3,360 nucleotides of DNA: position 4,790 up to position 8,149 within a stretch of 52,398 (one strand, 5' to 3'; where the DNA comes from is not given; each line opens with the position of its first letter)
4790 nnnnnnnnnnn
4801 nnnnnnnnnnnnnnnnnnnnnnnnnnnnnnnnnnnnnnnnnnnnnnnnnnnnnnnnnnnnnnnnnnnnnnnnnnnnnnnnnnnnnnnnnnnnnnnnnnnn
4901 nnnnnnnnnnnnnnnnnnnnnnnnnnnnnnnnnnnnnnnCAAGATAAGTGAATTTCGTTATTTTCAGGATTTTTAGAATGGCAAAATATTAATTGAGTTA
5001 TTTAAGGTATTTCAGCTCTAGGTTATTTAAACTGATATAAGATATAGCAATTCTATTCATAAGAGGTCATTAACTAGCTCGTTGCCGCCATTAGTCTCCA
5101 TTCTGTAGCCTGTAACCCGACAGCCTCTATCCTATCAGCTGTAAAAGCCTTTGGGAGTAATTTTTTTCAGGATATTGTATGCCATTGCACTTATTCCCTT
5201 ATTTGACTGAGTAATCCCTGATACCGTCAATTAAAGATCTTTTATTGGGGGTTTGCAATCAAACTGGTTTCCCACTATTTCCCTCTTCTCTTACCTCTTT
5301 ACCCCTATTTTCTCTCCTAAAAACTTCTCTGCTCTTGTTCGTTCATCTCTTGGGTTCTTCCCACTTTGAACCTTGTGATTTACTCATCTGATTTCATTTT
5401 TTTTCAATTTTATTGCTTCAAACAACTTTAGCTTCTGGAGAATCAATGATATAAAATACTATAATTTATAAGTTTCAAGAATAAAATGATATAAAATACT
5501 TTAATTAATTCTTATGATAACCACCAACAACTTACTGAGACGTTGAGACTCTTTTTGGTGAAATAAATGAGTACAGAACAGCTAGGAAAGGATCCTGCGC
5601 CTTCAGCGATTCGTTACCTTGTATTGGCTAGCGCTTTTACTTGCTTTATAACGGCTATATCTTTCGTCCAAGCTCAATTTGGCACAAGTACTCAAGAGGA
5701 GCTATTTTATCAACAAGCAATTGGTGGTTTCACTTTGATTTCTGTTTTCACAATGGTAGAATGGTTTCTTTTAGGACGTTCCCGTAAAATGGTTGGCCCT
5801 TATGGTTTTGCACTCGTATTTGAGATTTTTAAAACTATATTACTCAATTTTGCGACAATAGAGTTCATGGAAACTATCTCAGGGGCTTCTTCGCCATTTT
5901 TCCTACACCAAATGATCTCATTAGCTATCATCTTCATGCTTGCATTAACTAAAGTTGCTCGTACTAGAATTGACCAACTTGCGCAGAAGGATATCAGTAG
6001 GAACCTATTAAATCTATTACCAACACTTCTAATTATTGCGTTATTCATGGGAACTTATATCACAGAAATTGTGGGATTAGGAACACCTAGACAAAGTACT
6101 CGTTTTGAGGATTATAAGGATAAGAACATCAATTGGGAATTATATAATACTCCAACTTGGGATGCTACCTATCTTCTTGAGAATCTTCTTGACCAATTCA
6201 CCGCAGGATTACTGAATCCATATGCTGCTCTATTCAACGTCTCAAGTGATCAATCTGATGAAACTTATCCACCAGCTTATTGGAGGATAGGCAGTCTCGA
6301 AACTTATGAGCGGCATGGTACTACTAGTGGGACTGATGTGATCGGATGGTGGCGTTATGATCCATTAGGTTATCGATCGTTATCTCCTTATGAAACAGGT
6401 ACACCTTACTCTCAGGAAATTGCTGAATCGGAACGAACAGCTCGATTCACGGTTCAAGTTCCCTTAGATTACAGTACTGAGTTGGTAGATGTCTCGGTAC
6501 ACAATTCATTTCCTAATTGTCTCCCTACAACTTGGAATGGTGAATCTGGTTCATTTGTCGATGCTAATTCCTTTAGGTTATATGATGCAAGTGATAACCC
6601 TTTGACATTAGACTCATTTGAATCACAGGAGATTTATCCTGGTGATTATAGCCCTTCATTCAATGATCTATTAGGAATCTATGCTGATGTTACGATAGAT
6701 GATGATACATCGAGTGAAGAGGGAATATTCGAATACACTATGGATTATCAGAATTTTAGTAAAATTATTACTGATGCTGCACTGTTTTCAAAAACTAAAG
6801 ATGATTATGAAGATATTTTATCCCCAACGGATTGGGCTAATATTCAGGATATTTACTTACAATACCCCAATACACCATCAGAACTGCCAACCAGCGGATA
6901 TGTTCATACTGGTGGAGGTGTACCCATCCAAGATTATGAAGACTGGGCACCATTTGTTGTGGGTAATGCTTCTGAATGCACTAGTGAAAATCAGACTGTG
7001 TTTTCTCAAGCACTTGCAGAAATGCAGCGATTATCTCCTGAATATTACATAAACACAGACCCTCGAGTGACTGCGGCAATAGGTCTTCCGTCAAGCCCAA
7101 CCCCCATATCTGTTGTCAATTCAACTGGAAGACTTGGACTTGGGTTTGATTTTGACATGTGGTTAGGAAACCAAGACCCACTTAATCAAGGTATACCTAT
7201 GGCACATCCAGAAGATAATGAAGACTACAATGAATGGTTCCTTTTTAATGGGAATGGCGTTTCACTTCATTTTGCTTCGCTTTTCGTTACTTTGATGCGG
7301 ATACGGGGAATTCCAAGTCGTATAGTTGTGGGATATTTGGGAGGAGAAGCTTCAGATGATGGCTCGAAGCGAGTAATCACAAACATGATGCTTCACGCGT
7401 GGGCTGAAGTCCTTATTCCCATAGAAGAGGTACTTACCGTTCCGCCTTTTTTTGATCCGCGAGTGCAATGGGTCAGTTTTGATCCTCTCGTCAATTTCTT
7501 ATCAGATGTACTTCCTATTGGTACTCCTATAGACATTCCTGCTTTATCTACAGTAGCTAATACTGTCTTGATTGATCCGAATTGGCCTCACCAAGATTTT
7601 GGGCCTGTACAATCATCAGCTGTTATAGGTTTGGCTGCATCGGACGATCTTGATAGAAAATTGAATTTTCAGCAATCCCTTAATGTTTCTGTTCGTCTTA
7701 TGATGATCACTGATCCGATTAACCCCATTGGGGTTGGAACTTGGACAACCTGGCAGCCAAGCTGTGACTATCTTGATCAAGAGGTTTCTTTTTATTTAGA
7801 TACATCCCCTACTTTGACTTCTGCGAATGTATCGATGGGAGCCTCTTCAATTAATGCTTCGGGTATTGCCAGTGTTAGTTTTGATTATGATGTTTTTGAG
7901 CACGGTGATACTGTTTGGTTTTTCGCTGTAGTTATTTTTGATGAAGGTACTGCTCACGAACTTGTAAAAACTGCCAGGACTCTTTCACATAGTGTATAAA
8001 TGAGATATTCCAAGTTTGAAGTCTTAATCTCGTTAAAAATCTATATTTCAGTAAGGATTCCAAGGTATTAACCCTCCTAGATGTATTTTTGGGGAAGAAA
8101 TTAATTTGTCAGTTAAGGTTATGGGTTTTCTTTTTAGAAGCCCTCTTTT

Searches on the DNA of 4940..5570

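Call 20: search_rna_families(source=window, start=4940, end=5570, threshold=evalue, max_evalue=10)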
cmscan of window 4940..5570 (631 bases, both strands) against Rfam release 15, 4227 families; matches with E-value up to 10: 1.
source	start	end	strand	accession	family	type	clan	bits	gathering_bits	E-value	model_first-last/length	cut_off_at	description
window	5003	5072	-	RF02291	TtnuCD15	Gene; snRNA; snoRNA; CD-box;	-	19.6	75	5.4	1-65/65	no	Tetrahymena snoRNA TtnuCD15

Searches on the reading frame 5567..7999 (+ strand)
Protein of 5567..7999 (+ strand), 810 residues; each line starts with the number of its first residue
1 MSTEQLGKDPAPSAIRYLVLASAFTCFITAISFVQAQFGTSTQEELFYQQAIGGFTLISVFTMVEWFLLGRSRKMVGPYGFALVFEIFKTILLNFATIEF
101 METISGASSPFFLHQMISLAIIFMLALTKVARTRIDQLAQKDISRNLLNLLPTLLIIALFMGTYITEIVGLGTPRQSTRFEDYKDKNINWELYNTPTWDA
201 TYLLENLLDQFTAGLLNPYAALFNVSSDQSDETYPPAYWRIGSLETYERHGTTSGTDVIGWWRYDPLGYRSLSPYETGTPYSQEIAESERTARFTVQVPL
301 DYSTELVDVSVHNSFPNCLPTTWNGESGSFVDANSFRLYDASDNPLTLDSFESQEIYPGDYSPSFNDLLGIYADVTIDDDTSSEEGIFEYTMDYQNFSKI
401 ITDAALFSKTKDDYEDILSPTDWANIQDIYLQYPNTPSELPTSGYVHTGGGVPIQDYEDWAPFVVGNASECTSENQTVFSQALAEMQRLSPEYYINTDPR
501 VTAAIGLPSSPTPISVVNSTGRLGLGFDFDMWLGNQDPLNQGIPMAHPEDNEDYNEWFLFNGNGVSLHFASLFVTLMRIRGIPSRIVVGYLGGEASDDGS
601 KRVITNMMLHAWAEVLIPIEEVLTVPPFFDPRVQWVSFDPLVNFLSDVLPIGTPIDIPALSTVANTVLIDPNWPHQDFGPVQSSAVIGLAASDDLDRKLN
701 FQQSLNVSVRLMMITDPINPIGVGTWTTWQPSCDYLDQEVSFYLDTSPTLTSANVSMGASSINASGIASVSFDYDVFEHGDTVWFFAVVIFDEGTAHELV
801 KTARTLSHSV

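Call 10: search_protein_families(library=pfam, proteins=[window:5567-7999:+])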
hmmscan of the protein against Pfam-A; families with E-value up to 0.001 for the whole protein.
window:5567-7999:+ (810 aa): 1 family
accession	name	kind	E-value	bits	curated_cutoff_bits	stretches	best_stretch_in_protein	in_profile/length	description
PF01841.26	Transglut_core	-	2.4e-15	57.2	23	1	555-640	43-108/108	Transglutaminase-like superfamily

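Call 11: find_encoding_contigs(protein=window:5567-7999:+, flank=3000, max_places=6)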
Protein window:5567-7999:+ (810 aa): no gene with exactly this product is on record in the collection.

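Call 14: find_homologous_proteins(query=window:5567-7999:+)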
Query window:5567-7999:+ (810 aa): 62 proteins with E <= 0.001 among 8000 candidates.
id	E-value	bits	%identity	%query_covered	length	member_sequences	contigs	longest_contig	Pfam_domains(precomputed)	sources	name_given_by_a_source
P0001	0.0e+0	1859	100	100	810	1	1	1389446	PF01841.26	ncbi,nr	ncbi:MAG: transglutaminase domain-containing protein [Candidatus Heimdallarchaeota archaeon]|nr:MAG:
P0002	0.0e+0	1352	74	100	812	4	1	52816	PF01841.26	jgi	-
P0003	0.0e+0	1334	75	99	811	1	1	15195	PF01841.26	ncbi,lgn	-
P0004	0.0e+0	1323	73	99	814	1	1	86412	PF01841.26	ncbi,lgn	ncbi:MAG: transglutaminase-like domain-containing protein [Promethearchaeota archaeon]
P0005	0.0e+0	1080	62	100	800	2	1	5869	PF01841.26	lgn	-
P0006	0.0e+0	1035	61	100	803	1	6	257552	PF01841.26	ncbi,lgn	ncbi:MAG: transglutaminase-like domain-containing protein [Promethearchaeota archaeon]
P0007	0.0e+0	1028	58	100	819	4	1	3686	PF01841.26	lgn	-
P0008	0.0e+0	1022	58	100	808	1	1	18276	PF01841.26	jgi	-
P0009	0.0e+0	1019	59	100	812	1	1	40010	PF01841.26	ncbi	ncbi:MAG: transglutaminase-like domain-containing protein [Candidatus Hodarchaeota archaeon]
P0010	0.0e+0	1014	57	100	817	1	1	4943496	PF01841.26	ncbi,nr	ncbi:MAG: transglutaminase domain-containing protein [Candidatus Heimdallarchaeota archaeon]|nr:MAG:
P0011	6.8e-298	1009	60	100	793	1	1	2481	PF01841.26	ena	-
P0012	7.8e-298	1009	58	100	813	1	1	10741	PF01841.26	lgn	-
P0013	3.2e-293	993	59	100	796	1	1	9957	PF01841.26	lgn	-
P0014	6.3e-292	989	57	100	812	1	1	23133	PF01841.26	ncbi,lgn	ncbi:MAG: transglutaminase-like domain-containing protein [Candidatus Thorarchaeota archaeon]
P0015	7.8e-290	982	56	100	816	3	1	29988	PF01841.26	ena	-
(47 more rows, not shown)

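Call 15: find_encoding_contigs(protein=P0002, flank=4000, max_places=3)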
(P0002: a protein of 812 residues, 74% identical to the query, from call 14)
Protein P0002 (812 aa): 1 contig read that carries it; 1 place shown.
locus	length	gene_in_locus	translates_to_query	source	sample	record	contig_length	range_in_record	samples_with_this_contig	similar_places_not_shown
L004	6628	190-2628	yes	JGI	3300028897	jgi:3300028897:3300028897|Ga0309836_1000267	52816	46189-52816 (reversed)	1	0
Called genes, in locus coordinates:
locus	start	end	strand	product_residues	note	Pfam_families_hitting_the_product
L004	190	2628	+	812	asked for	PF01841:Transglut_core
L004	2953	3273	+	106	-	-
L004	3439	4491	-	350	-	PF01040:UbiA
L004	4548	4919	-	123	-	-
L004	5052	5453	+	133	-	-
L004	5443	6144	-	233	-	PF13549:ATP-grasp_5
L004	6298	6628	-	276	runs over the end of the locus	PF01022:HTH_5 (weak), PF12840:HTH_20 (weak), PF05124:S_layer_C (faint)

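Call 16: find_encoding_contigs(protein=P0004, flank=4000, max_places=3)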
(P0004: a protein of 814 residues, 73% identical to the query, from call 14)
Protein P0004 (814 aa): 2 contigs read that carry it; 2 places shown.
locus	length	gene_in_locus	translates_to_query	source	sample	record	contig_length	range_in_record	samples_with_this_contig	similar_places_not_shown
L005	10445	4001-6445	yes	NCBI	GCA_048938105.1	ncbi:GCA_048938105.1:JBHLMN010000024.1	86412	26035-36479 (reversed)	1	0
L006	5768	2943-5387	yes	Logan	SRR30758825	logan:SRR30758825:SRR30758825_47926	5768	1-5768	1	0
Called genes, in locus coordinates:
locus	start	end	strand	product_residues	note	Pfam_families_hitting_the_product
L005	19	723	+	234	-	PF00753:Lactamase_B, PF23023:Anti-Pycsar_Apyc1 (faint), PF19583:ODP (weak), PF12706:Lactamase_B_2 (weak)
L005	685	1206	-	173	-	PF13238:AAA_18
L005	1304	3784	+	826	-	PF01751:Toprim, PF01131:Topoisom_bac, PF01396:Zn_ribbon_Top1 (weak)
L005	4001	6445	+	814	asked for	PF01841:Transglut_core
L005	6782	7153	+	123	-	-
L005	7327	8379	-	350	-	PF01040:UbiA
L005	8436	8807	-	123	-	-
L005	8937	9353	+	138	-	-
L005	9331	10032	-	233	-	PF13549:ATP-grasp_5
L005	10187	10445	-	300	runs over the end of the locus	PF01022:HTH_5 (weak), PF12840:HTH_20, PF13412:HTH_24 (faint)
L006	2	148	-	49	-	?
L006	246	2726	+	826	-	PF01751:Toprim, PF01131:Topoisom_bac, PF01396:Zn_ribbon_Top1 (weak)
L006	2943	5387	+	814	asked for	PF01841:Transglut_core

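Call 17: find_encoding_contigs(protein=P0003, flank=4000, max_places=3)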
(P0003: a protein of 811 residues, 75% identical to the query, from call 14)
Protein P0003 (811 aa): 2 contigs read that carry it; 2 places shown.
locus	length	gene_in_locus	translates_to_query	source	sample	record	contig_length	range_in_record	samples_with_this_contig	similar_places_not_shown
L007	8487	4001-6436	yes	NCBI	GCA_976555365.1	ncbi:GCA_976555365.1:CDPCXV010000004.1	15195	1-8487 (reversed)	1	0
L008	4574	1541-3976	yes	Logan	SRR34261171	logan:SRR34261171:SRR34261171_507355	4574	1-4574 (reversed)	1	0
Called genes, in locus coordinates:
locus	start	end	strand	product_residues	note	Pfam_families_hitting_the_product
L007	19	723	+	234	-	PF00753:Lactamase_B, PF23023:Anti-Pycsar_Apyc1 (weak), PF19583:ODP (weak), PF12706:Lactamase_B_2 (weak)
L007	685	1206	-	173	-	PF13238:AAA_18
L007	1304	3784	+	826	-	PF01751:Toprim, PF01131:Topoisom_bac, PF01396:Zn_ribbon_Top1 (weak)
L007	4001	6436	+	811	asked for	PF01841:Transglut_core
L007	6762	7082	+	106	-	-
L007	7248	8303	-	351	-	PF01040:UbiA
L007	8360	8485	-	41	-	?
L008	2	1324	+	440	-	?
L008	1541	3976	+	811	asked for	PF01841:Transglut_core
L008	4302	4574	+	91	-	?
